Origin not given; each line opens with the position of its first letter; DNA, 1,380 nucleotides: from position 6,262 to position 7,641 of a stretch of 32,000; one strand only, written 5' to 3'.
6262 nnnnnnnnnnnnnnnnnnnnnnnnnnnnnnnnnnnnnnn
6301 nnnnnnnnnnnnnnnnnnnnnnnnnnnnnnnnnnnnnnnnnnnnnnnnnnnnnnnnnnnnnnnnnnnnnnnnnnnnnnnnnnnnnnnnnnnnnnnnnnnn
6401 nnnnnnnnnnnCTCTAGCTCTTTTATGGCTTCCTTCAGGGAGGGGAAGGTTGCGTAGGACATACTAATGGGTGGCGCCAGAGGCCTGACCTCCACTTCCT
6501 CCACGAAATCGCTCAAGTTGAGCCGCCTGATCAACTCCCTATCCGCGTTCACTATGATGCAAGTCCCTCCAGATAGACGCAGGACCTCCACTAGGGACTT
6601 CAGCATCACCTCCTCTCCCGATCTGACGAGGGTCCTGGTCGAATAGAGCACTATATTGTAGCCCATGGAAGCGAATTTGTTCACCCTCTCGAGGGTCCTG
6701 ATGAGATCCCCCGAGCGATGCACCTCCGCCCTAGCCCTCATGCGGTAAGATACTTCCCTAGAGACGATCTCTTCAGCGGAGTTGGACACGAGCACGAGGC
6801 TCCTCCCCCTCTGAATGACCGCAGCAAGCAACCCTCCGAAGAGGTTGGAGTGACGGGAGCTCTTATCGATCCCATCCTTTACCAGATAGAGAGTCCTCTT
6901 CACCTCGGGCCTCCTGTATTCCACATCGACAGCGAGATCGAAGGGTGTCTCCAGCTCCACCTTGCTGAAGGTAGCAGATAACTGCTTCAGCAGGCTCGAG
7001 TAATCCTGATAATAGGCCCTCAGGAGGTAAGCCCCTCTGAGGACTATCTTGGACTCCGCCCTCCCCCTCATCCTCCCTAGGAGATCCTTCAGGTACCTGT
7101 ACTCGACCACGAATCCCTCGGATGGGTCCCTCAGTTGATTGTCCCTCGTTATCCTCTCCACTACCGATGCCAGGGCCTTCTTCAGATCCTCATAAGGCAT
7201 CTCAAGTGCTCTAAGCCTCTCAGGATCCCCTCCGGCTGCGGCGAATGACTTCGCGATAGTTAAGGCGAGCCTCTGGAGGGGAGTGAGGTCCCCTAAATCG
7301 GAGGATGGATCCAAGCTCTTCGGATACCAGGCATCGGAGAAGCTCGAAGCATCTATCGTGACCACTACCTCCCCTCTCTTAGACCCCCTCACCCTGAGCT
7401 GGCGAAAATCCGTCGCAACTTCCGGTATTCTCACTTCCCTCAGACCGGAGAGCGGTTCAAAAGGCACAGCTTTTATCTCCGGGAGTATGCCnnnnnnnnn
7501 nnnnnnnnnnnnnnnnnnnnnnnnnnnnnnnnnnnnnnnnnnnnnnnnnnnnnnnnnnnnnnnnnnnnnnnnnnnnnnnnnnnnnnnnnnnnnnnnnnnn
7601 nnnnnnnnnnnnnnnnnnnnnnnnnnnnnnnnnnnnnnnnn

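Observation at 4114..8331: Membrane-anchored DEDDh exonuclease-RecQ helicase fusion (WRN-like architecture) in an archaeal context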

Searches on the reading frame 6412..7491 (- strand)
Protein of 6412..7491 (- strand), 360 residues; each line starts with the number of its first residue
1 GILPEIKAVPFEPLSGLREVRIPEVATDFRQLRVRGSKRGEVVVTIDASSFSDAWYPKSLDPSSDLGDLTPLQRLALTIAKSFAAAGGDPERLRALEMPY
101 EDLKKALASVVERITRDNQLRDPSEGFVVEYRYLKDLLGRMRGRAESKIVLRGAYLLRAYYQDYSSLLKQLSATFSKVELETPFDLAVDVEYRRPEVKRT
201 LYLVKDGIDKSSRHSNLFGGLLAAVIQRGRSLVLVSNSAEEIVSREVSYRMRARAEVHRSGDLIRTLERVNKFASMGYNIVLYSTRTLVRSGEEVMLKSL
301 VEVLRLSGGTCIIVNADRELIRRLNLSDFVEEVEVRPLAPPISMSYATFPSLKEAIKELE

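Call 26: search_solved_structures(query=A3, max_evalue=10)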
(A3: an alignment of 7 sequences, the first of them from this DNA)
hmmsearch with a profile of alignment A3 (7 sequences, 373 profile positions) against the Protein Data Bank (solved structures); distinct sequences matched with E-value up to 10: 1.
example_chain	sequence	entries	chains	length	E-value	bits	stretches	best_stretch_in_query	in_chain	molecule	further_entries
4b5n_A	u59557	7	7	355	1.6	10.8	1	195-255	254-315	OXIDOREDUCTASE, FMN-BINDING | NAD(P)H:flavin oxidoreductase Sye4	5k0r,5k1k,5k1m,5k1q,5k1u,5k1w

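Call 35: predict_structure(alignment_id=A3)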
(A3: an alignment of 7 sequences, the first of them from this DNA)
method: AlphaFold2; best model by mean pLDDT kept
length: 360 residues; sequences in the alignment: 7
mean_pLDDT: 83.5   pTM: 0.81
mean pLDDT of the five models: 83.5, 83.4, 82.9, 82.4, 78.4
residues with pLDDT >= 90: 162; 70-90: 140; 50-70: 42; < 50: 16
segments of 3 or more residues with pLDDT < 50: 23-30, 345-347, 358-360
pLDDT, mean of each block of 10 residues (from residue 1): 57 58 46 82 93 91 77 85 79 80 88 89 89 94 88 95 91 95 89 92 92 81 88 89 87 84 89 91 82 89 94 94 94 90 55 51
secondary structure, 60 per line:
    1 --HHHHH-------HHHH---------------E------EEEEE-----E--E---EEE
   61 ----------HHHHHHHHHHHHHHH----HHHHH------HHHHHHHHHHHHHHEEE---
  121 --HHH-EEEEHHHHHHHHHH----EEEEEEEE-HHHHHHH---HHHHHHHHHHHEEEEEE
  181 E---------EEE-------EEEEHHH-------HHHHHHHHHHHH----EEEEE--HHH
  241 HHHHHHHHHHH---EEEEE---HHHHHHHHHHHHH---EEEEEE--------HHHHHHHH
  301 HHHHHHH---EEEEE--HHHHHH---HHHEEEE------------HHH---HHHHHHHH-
elements in order: H3-7 H15-18 E41-45 E58-60 H71-85 H90-94 H101-114 E115-117 E127-130 H131-140 E145-152 H154-160 H164-174 E175-181 E191-193 E201-204 H215-226 E231-235 H238-251 E255-259 H263-275 E279-284 H293-307 E311-315 H318-323 E330-333 H352-359

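Call 37: fold_search(model_id=the predicted structure, library=pdb)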
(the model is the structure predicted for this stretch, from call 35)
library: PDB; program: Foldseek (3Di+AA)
matches with E <= 10: 912; with E <= 0.001: 0
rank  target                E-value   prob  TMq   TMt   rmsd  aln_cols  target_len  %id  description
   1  2j0s_A                1.7e-03  0.97  0.37  0.34  11.8       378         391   10  The crystal structure of the Exon Junction Complex at 2.2 A resolution (released 2006-09-06)
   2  6fwr_A                4.5e-03  0.85  0.30  0.17  16.6       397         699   14  Structure of DinG in complex with ssDNA (released 2018-12-19)
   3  8zn5_F                5.3e-03  0.80  0.27  0.23  14.8       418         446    9  Crystal Structure of Designed Clock Protein KaiC (released 2025-04-16)
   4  8zn5_B                9.1e-03  0.60  0.27  0.22  16.3       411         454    8  Crystal Structure of Designed Clock Protein KaiC (released 2025-04-16)
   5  2j0q_A                9.6e-03  0.91  0.35  0.33   9.2       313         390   12  The crystal structure of the Exon Junction Complex at 3.2 A resolution (released 2006-08-30)
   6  6icz_u                1.1e-02  0.89  0.36  0.34  10.0       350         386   12  Cryo-EM structure of a human post-catalytic spliceosome (P complex) at 3.0 angstrom (released 2019-03-13)
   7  6fws_B                1.2e-02  0.69  0.29  0.18  17.5       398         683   14  Structure of DinG in complex with ssDNA and ADPBeF (released 2018-12-19)
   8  1xmv                  1.3e-02  0.97  0.24  0.29   4.9       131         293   18  E. coli RecA in complex with MgADP (released 2005-01-04)
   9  9dts_D                1.4e-02  0.85  0.38  0.37   9.1       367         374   10  Crystal structure of the human eIF4A1/AMPPNP/amidino-rocaglate/polypurine RNA complex (released 2025-03-12)
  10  2zu6_A                1.4e-02  0.41  0.24  0.24  12.9       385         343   11  crystal structure of the eIF4A-PDCD4 complex (released 2009-02-24)
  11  8zn5_J                1.5e-02  0.69  0.29  0.25  15.9       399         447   10  Crystal Structure of Designed Clock Protein KaiC (released 2025-04-16)
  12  7znj_A                1.5e-02  0.80  0.36  0.34   9.4       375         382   11  Structure of an ALYREF-exon junction complex hexamer (released 2023-04-12)
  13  7v3x_A                2.3e-02  0.54  0.26  0.21  15.2       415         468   10  Crystal Structure of Cyanobacterial Circadian Clock Protein KaiC (released 2022-04-27)
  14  5zc9_A                2.6e-02  0.80  0.38  0.37   8.8       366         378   10  Crystal structure of the human eIF4A1-ATP analog-RocA-polypurine RNA complex (released 2019-01-16)
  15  2oes                  2.8e-02  0.92  0.22  0.25   6.1       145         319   18  MSrecA-native-SSB (released 2007-06-19)
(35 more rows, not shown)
